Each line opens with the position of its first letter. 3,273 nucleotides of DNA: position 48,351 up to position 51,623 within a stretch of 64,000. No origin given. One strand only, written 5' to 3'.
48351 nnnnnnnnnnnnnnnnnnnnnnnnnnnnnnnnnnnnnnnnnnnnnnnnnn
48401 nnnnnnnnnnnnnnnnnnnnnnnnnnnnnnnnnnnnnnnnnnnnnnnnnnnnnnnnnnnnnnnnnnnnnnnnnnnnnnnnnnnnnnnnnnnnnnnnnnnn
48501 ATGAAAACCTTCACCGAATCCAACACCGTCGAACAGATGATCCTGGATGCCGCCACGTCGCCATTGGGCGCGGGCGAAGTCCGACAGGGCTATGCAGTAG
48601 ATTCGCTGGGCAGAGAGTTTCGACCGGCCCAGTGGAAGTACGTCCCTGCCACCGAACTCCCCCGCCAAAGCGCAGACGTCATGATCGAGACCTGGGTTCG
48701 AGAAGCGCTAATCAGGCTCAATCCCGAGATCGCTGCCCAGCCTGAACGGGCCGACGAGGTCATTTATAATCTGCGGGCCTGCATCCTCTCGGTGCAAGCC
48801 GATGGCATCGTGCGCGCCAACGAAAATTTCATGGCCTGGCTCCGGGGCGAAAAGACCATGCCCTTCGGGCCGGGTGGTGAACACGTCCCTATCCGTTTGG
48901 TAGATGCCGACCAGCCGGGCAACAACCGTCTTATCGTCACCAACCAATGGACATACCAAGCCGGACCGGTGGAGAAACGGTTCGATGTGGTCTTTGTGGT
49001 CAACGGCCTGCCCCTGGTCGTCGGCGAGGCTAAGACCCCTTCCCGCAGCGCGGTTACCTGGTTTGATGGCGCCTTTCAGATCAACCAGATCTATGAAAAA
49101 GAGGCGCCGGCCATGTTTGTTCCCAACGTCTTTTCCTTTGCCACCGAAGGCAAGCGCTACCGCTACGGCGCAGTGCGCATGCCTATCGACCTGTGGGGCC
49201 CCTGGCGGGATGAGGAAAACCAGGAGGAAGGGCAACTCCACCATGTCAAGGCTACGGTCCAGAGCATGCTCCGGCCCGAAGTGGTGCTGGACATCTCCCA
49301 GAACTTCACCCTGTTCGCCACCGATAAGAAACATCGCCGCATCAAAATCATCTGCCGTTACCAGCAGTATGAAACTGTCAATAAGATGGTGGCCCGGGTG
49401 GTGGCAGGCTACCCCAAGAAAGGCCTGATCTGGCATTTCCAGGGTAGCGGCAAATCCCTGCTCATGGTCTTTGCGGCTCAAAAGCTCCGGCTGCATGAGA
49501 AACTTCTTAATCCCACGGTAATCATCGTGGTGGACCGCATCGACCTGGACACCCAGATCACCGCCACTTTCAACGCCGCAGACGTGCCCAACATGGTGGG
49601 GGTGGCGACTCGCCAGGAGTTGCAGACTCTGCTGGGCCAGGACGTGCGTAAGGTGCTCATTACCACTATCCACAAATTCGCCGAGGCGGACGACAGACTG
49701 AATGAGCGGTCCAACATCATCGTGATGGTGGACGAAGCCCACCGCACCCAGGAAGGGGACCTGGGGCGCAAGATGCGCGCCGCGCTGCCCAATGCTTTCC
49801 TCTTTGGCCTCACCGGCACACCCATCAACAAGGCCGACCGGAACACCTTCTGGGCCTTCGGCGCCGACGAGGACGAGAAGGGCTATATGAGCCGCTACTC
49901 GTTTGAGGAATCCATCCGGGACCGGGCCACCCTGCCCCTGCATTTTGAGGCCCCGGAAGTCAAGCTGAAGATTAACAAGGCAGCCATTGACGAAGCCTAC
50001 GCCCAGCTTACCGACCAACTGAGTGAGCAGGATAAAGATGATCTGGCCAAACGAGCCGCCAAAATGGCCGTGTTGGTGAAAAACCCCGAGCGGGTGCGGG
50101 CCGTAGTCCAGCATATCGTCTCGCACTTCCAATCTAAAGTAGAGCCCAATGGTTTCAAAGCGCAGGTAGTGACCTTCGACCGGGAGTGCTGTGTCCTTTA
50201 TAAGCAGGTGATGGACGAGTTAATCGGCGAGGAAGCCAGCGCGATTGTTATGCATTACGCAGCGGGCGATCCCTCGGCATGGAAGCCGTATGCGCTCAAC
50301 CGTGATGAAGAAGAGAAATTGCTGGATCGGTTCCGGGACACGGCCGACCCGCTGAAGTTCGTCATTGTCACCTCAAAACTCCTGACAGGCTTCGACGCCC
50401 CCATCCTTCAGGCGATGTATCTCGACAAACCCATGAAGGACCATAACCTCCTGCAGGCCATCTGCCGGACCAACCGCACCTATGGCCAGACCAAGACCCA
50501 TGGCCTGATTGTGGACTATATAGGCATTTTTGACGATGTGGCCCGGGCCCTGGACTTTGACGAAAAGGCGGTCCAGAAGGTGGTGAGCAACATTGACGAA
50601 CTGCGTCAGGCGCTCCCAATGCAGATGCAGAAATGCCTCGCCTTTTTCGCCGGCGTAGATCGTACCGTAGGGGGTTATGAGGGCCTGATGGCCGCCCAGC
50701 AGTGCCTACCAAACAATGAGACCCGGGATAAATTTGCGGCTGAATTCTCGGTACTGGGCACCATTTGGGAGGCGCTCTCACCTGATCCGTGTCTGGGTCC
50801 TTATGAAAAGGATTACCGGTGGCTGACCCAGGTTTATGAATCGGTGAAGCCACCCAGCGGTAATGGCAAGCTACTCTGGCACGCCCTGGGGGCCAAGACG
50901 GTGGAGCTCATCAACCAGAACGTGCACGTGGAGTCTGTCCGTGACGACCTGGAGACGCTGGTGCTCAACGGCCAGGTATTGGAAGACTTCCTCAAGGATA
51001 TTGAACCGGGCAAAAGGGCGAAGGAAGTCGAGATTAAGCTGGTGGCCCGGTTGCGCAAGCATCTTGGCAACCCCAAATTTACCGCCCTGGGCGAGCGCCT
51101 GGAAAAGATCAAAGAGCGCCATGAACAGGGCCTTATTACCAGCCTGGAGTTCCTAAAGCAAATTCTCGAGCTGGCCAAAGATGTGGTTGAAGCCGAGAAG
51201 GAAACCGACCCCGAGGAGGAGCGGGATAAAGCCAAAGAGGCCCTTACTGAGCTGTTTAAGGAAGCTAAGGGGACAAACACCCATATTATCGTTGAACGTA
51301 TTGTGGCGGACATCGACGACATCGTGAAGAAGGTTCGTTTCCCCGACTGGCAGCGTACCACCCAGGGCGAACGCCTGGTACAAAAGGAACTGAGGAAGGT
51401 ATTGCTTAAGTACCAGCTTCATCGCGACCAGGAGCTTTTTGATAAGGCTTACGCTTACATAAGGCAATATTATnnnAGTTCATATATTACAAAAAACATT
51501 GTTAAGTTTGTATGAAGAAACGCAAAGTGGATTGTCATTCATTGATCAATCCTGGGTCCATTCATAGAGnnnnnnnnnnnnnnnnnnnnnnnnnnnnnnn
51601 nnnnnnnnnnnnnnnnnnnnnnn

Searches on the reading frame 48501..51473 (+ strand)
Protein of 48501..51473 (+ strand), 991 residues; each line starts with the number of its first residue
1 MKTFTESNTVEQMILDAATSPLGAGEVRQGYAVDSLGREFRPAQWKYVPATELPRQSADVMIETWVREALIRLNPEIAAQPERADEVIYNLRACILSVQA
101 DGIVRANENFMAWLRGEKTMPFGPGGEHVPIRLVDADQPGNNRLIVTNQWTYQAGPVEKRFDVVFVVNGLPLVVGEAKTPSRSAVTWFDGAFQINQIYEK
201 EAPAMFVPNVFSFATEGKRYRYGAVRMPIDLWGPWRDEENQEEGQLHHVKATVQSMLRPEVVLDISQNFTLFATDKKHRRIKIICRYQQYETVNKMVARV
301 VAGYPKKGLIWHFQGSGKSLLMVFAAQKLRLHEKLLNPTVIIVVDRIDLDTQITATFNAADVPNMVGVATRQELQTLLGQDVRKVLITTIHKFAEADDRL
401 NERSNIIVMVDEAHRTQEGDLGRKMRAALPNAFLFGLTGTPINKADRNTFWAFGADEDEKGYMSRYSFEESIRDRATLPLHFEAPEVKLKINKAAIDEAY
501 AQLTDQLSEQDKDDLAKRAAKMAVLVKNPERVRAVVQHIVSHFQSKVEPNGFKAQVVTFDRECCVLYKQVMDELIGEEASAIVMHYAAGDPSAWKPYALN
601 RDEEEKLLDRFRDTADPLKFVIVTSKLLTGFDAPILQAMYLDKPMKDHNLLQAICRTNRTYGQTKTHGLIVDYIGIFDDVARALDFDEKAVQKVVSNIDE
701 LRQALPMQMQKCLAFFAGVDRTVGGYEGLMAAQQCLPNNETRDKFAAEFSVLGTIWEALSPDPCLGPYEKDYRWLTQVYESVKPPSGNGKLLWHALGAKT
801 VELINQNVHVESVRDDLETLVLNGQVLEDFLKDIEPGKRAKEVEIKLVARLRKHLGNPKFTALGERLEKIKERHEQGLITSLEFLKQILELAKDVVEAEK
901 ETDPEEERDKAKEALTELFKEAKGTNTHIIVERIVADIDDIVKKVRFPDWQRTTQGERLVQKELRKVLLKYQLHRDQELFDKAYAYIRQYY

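Call 8: search_protein_families(library=pfam, proteins=[window:48501-51473:+], max_evalue=0.1)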
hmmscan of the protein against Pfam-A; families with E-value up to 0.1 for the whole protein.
window:48501-51473:+ (991 aa): 8 families
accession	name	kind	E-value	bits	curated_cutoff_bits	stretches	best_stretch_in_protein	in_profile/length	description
PF18766.7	SWI2_SNF2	-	6.9e-71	238.8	26.7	1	288-512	1-220/221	SWI2/SNF2 ATPase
PF04313.20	HSDR_N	-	3e-24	86.4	25.1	1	47-226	37-193/198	Type I restriction enzyme R protein N terminus (HSDR_N)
PF22679.2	T1R_D3-like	-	1.6e-23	84.3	27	1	604-673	86-156/158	Type I restriction enzyme subunit R domain 3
PF04851.21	ResIII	-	5.7e-20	72.3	22.5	1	284-442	3-163/164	Type III restriction enzyme, res subunit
PF00270.35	DEAD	-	2.5e-06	27.8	26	1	315-441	24-160/167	DEAD/DEAH box helicase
PF00176.29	SNF2-rel_dom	-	0.0032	17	24.9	1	379-452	100-173/290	SNF2-related domain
PF24219.2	DUF7438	-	0.044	14.6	25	0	886-923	7-47/57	Family of unknown function (DUF7438)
PF13191.12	AAA_16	-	0.052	14.5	32.6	0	283-421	2-149/167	AAA ATPase domain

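Call 9: search_protein_families(library=padloc, proteins=[window:48501-51473:+], max_evalue=0.01)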
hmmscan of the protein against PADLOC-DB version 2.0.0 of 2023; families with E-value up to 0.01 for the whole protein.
window:48501-51473:+ (991 aa): 8 families
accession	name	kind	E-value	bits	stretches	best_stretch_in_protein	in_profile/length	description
PDLC03040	REase_I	-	1.2e-134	448.4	1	44-973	22-1002/1029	Type I restriction enzyme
PDLC03044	REase_I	-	1.1e-69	233.5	2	100-547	75-526/1034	Type I restriction enzyme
PDLC03041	REase_I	-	8.2e-67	224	2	254-685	285-742/1099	Type I restriction enzyme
PDLC03048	REase_I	-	5.8e-54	181.6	2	127-567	86-520/976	Type I restriction enzyme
PDLC03046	REase_I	-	3.4e-33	112.7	2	204-541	184-545/1025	Type I restriction enzyme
PDLC03045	REase_I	-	2.5e-20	70.1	2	307-446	286-428/995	Type I restriction enzyme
PDLC03047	REase_I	-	1.1e-12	44.5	1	278-683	337-732/1107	Type I restriction enzyme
PDLC03043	REase_I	-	0.0028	14.8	1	131-181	122-171/313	Type I restriction enzyme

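Call 10: search_protein_families(library=ncbifam, proteins=[window:48501-51473:+], max_evalue=0.01)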
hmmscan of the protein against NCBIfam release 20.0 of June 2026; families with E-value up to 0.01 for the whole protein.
window:48501-51473:+ (991 aa): 3 families
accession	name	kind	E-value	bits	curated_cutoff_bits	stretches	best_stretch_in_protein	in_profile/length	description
TIGR00348.1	hsdR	subfamily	1.9e-151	505.9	284.55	1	38-686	10-668/674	HsdR family type I site-specific deoxyribonuclease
NF046051.1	restrict_EcoAI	equivalog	4.3e-12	45.3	550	1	272-694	145-548/768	EcoAI/FtnUII family type I restriction enzme subunit R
NF053632.1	heli_RadD_YejH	equivalog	4.2e-08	32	720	1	309-679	26-360/573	DNA repair helicase RadD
